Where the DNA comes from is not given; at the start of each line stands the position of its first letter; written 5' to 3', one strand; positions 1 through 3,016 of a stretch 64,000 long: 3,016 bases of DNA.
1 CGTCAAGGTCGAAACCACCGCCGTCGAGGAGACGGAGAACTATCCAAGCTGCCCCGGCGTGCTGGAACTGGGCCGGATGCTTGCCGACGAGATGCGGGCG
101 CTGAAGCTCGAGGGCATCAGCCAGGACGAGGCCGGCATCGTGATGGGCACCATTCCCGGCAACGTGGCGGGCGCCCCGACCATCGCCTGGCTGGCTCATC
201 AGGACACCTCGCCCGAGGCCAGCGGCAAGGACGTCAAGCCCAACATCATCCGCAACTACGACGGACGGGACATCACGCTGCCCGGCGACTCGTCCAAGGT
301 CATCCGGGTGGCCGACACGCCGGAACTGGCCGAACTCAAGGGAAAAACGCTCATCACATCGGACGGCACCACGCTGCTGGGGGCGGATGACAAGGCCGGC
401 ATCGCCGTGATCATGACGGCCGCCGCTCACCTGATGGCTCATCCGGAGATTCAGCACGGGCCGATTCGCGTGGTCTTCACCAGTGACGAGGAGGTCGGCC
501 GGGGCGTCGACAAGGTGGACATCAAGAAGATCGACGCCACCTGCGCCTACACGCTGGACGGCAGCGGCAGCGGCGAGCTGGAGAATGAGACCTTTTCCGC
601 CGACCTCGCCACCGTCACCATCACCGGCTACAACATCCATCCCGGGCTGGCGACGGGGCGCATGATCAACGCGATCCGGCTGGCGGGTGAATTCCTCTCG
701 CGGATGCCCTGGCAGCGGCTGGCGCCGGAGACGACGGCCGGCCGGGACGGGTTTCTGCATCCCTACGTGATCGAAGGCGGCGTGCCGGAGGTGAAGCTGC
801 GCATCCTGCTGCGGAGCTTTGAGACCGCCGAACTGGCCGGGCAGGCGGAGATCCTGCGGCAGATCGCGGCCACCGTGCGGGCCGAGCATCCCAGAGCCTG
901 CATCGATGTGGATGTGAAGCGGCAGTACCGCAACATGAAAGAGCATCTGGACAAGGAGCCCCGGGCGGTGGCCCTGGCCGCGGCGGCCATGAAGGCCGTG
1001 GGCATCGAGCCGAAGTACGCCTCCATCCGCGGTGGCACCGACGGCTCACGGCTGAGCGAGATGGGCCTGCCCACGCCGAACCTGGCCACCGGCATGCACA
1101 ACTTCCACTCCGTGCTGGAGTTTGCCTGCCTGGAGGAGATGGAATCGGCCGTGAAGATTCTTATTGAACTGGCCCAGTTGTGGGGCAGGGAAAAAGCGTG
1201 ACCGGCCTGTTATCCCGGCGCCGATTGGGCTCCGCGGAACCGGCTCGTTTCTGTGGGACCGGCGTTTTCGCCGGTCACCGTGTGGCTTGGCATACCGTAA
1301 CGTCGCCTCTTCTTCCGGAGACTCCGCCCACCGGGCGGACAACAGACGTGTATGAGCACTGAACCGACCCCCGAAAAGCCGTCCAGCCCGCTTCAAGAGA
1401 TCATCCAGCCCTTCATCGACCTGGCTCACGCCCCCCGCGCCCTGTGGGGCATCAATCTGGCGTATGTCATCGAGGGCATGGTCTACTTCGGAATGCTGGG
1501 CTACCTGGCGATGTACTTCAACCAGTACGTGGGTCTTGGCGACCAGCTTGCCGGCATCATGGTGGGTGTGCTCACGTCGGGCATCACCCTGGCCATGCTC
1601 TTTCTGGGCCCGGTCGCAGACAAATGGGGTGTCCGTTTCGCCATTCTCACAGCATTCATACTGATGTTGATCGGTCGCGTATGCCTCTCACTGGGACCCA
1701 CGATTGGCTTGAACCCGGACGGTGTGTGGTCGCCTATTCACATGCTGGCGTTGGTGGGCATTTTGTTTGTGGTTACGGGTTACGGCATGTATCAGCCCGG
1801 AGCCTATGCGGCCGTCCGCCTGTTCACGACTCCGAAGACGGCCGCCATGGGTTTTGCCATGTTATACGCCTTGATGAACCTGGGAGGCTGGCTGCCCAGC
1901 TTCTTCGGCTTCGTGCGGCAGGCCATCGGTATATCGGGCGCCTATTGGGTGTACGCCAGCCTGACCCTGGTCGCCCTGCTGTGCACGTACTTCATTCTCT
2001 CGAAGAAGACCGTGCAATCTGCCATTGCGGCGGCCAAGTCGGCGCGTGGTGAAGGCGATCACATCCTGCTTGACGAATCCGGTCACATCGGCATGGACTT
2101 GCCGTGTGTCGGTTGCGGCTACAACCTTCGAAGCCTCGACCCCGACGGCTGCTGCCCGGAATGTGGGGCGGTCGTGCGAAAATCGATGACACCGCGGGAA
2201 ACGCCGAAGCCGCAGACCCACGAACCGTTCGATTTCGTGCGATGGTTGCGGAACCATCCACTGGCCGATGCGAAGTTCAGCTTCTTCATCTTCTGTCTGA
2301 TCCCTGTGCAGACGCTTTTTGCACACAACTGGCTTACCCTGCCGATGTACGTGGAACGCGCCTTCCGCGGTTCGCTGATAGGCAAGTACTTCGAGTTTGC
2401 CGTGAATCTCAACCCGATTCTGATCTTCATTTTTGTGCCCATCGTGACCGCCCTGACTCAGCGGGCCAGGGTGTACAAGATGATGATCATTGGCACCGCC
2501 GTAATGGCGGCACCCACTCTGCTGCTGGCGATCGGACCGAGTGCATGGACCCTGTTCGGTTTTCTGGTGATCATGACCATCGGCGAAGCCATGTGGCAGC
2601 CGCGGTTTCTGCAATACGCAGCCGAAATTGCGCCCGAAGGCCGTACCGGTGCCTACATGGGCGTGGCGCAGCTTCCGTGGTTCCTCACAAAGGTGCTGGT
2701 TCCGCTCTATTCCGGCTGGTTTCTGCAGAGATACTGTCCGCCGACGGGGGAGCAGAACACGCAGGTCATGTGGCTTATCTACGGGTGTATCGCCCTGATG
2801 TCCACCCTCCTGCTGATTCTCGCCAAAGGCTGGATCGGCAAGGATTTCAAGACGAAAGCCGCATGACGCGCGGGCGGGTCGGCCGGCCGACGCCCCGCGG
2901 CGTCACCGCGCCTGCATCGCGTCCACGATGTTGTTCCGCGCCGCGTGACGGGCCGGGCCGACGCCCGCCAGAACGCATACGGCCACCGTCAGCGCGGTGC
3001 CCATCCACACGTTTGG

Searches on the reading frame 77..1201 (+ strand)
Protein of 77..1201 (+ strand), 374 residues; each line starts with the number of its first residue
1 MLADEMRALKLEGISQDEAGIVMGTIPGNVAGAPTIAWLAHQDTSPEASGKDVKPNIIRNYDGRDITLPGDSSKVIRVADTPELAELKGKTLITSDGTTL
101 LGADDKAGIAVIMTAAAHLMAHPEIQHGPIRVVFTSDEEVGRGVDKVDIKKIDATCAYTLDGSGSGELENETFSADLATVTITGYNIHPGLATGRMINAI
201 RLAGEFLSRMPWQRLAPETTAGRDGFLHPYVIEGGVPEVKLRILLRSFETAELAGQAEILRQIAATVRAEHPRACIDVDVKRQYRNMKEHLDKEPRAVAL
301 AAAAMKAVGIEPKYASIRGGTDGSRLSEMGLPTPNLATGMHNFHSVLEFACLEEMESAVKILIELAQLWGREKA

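Call 101: search_protein_families(library=pfam, proteins=[window:77-1201:+], max_evalue=0.00001)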
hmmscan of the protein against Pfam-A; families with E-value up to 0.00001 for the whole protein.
window:77-1201:+ (374 aa): 3 families
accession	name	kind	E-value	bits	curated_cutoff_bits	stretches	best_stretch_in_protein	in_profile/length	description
PF01546.33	Peptidase_M20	-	3.4e-13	50.4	24.6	1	103-367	34-205/206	Peptidase family M20/M25/M40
PF07687.19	M20_dimer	-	1e-07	32.3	21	1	173-271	4-103/107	Peptidase dimerisation domain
PF05343.19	Peptidase_M42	-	2.8e-07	30.4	23.2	0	103-166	133-194/292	M42 glutamyl aminopeptidase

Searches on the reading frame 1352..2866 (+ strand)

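Call 101: search_protein_families(library=pfam, proteins=[window:1352-2866:+], max_evalue=0.00001)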
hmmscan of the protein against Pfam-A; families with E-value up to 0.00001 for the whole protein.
window:1352-2866:+ (504 aa): 1 family
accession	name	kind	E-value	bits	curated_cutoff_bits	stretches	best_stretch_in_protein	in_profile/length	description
PF07690.21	MFS_1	-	1.1e-26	94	33.4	3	36-275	3-188/347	Major Facilitator Superfamily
